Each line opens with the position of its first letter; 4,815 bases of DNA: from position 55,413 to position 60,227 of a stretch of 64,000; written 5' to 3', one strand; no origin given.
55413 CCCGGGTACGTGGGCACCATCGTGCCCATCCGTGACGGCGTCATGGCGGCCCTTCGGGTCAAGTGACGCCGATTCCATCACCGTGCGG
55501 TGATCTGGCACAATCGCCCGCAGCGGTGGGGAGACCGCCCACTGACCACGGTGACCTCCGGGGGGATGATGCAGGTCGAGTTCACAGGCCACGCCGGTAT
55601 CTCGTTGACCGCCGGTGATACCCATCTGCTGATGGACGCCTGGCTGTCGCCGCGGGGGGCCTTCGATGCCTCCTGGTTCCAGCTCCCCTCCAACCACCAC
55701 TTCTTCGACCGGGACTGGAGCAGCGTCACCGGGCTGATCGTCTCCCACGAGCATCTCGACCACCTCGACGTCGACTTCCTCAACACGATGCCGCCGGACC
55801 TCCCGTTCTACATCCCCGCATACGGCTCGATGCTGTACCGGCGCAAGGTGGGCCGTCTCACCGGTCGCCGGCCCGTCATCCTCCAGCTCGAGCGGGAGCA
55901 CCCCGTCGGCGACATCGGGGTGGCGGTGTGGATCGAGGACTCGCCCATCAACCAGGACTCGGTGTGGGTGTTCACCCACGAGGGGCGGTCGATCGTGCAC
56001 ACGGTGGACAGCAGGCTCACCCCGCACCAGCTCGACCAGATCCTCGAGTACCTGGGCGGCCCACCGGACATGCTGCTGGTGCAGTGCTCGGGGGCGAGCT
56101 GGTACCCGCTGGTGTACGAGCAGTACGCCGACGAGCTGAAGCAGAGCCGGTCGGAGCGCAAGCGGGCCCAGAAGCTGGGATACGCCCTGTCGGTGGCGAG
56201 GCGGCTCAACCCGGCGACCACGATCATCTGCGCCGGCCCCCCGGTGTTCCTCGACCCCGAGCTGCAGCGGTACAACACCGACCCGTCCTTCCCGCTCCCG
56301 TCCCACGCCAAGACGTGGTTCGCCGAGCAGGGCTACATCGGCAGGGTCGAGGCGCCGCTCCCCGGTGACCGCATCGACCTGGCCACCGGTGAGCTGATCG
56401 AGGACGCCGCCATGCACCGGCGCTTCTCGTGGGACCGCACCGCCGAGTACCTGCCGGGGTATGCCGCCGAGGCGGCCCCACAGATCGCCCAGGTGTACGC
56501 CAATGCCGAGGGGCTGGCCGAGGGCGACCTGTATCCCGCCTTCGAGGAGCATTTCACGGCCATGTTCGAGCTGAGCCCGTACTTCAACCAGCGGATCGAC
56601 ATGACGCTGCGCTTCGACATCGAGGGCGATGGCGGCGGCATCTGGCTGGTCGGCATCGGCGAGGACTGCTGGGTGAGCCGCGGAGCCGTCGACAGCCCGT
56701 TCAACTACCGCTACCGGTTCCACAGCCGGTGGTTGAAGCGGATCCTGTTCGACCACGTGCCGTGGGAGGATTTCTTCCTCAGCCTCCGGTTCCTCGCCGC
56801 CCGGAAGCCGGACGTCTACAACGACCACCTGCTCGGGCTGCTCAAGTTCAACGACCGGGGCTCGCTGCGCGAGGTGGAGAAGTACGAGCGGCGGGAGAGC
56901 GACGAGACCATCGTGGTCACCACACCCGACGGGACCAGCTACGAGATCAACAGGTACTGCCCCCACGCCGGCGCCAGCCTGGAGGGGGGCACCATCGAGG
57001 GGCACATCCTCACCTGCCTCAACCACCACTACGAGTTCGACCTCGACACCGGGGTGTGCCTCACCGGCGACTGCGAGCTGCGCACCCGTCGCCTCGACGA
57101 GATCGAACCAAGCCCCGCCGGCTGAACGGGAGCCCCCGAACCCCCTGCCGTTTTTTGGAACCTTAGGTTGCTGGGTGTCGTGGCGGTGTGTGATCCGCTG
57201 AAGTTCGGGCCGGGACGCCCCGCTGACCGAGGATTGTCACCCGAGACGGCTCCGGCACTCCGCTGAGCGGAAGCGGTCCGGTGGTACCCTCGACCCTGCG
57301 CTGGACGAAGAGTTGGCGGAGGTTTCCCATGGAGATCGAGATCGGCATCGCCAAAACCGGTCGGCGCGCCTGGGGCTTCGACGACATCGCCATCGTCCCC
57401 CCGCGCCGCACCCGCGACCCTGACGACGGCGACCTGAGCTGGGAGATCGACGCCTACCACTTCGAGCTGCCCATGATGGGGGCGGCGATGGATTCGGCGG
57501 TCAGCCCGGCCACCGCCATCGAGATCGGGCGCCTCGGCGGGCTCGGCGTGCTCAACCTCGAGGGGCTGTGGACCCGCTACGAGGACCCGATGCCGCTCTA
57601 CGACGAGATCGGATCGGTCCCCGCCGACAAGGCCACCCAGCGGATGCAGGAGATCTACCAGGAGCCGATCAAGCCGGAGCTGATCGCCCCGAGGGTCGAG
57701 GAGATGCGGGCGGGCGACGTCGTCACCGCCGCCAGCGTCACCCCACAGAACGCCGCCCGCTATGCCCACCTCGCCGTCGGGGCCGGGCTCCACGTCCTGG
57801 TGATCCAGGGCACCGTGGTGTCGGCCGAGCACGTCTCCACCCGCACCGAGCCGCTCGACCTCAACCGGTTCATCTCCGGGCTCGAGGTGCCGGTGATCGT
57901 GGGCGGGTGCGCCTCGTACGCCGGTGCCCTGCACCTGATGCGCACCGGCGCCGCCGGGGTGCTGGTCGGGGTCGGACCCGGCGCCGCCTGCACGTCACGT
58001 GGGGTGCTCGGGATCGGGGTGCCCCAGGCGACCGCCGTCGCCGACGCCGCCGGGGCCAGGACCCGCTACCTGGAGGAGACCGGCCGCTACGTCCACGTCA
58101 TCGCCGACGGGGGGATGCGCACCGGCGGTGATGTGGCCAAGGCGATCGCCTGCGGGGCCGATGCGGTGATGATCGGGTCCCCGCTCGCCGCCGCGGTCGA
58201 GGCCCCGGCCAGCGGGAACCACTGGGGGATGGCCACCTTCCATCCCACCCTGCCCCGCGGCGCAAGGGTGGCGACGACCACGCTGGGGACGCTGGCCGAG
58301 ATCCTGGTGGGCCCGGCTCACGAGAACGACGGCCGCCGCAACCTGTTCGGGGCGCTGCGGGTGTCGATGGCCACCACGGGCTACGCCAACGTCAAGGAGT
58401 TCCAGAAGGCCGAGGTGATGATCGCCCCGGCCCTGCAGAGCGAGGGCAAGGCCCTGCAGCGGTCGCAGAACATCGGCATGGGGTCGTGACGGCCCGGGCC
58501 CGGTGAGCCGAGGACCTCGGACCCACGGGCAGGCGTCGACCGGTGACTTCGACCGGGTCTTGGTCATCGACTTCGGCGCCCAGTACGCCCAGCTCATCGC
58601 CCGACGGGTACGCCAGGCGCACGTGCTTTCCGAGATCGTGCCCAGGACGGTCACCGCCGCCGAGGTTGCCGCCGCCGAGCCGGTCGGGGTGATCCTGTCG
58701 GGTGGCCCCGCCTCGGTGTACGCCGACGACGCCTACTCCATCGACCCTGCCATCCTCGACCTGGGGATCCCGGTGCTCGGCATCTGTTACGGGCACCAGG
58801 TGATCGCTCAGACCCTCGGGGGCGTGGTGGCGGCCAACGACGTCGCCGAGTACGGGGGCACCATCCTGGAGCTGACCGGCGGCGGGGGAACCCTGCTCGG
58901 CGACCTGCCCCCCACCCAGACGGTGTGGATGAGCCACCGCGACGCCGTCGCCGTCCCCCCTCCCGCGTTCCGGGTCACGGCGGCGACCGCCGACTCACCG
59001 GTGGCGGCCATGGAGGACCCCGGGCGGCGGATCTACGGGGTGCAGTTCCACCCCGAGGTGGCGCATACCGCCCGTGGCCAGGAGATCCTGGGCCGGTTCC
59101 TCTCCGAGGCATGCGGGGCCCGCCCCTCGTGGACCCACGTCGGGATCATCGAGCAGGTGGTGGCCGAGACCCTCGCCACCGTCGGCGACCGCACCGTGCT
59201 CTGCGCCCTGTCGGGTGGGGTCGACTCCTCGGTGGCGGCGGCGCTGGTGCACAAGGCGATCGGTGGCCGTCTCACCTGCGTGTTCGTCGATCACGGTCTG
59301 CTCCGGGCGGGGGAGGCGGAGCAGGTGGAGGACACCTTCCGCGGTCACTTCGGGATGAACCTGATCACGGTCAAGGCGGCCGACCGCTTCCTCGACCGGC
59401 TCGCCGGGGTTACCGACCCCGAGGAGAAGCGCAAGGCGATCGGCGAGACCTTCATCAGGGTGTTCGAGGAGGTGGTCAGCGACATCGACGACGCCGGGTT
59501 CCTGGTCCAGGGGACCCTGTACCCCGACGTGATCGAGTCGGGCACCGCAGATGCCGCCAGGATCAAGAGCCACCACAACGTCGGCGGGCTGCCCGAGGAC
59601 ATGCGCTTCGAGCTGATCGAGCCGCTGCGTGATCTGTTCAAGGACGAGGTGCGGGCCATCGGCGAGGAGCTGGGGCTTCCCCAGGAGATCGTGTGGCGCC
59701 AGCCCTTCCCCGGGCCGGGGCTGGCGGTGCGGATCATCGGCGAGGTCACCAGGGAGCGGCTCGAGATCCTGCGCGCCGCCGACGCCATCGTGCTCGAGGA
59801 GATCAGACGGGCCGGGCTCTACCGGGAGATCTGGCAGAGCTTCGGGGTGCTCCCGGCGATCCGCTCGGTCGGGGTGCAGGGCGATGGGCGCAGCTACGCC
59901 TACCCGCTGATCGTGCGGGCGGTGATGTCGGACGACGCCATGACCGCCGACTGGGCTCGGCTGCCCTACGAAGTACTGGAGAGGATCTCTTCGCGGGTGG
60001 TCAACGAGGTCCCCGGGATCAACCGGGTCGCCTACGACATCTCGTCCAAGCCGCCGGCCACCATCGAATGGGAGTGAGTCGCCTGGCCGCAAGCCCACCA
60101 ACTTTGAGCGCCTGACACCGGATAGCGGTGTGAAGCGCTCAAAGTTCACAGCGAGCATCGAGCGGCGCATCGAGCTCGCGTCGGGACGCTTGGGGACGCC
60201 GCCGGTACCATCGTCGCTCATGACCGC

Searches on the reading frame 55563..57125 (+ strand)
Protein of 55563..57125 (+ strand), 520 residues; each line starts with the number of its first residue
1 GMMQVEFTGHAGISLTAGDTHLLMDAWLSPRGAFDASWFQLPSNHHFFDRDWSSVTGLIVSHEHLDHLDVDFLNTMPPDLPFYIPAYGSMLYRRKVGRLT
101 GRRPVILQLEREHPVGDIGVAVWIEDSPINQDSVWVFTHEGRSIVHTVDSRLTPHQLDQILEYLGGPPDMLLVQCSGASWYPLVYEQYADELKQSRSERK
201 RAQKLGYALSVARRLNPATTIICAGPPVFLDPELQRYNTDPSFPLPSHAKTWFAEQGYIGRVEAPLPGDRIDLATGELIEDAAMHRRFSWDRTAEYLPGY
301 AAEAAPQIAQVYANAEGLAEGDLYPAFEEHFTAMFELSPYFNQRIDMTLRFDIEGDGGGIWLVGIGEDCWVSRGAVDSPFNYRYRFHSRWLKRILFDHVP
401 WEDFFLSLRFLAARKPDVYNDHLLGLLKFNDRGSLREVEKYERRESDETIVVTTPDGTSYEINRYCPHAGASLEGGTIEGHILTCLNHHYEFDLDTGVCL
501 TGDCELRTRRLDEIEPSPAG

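Call 21: search_protein_families(library=ncbifam, proteins=[window:55563-57125:+])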
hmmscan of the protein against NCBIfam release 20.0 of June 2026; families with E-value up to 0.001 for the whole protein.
window:55563-57125:+ (520 aa): 1 family
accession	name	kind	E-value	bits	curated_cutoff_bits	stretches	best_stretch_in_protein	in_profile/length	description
NF007422.0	PRK09965.1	equivalog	9.8e-07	28.8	113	1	445-501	21-79/106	bifunctional 3-phenylpropionate/cinnamic acid dioxygenase ferredoxin subunit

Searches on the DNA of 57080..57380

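Call 11: search_rna_families(source=window, start=57080, end=57380, threshold=evalue, max_evalue=10)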
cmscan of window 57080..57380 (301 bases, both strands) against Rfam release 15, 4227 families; matches with E-value up to 10: 1.
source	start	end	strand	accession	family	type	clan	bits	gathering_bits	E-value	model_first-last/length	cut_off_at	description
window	57098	57147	+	RF01782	ASpks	Gene; antisense;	-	13.3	52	5.5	1-75/75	no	ASpks TB sRNA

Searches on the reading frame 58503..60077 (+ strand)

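Call 21: search_protein_families(library=ncbifam, proteins=[window:58503-60077:+])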
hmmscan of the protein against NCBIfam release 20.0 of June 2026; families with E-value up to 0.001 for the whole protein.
window:58503-60077:+ (524 aa): 31 families (the best 25 are shown)
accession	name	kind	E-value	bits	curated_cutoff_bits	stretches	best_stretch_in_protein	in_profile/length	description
NF000848.1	PRK00074.1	equivalog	9.8e-231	766.8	400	1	19-524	1-512/512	glutamine-hydrolyzing GMP synthase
TIGR00884.1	guaA_Cterm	equivalog_domain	2.3e-149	496.8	338.75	1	215-524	2-310/310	glutamine-hydrolyzing GMP synthase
TIGR00888.1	guaA_Nterm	equivalog_domain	1.5e-68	229.9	172.15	1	19-206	1-187/188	glutamine-hydrolyzing GMP synthase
NF001975.0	PRK00758.1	equivalog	3.3e-46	157.2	198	1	18-201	3-180/185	GMP synthase subunit A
NF006562.0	PRK09065.1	equivalog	2.6e-21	76.2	205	1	27-190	24-194/242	glutamine amidotransferase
NF011201.0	PRK14607.1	equivalog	4.5e-19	68.5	670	1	43-220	28-203/534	bifunctional anthranilate synthase component II/anthranilate phosphoribosyltransferase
NF005849.0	PRK07765.1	equivalog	1.3e-18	67.1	308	1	39-226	27-214/219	aminodeoxychorismate/anthranilate synthase component II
NF005743.0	PRK07567.1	equivalog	3.2e-16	59.4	264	1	81-187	79-193/245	glutamine amidotransferase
NF010081.0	PRK13566.1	equivalog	7.3e-16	57.6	645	1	11-193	523-707/729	anthranilate synthase component I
NF005799.0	PRK07649.1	equivalog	1.5e-15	57.2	327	1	49-201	33-186/195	aminodeoxychorismate/anthranilate synthase component II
TIGR01368.1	CPSaseIIsmall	equivalog_domain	7.4e-15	54.8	307.35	1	14-107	173-265/361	glutamine-hydrolyzing carbamoyl-phosphate synthase small subunit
TIGR01815.1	TrpE-clade3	equivalog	2.8e-14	52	739.15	1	12-193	512-695/717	anthranilate synthase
NF005458.0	PRK07053.1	equivalog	3.5e-14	52.7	250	1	52-189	40-183/234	glutamine amidotransferase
NF009475.0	PRK12838.1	equivalog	9.1e-14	51.2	221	1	17-107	170-259/359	carbamoyl phosphate synthase small subunit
NF005946.0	PRK08007.1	equivalog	5.7e-13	48.8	332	1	49-201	33-186/187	aminodeoxychorismate synthase component 2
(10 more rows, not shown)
